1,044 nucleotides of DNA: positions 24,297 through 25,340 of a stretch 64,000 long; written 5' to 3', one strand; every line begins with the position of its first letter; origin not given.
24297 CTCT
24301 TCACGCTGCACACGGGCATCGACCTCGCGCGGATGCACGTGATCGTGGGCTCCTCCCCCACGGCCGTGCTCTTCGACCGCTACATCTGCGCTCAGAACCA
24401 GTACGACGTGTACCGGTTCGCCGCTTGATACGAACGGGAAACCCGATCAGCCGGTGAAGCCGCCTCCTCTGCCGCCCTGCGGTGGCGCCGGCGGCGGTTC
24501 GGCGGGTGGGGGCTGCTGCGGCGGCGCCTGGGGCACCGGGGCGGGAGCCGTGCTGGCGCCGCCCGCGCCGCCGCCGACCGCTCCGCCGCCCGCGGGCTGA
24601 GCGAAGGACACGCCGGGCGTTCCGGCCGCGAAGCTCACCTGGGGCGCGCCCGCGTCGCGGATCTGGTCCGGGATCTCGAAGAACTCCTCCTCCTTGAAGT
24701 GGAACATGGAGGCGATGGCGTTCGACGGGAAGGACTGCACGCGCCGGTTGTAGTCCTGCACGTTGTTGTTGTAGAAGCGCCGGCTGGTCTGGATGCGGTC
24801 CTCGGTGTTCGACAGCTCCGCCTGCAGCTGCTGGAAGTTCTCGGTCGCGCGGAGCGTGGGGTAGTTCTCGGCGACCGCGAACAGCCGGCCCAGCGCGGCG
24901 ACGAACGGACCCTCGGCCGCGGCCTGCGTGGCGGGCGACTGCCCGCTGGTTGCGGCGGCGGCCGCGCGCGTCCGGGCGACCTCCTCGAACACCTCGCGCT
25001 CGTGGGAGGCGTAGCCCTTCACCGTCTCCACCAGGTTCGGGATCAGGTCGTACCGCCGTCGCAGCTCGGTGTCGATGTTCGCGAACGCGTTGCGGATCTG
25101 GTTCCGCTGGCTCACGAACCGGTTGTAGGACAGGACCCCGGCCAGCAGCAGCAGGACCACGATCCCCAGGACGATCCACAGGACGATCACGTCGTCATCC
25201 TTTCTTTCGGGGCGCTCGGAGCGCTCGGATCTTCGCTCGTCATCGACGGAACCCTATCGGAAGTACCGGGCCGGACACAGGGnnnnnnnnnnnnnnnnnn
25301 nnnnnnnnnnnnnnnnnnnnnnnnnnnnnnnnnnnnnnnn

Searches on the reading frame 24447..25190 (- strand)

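Call 53: search_protein_families(library=pfam, proteins=[window:24447-25190:-], max_evalue=0.00001)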
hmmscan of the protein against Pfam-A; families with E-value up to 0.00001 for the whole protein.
window:24447-25190:- (247 aa): 1 family
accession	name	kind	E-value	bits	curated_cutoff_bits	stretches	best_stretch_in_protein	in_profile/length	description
PF04011.17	LemA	-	4.4e-56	189.3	26.2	1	35-187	1-149/149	LemA family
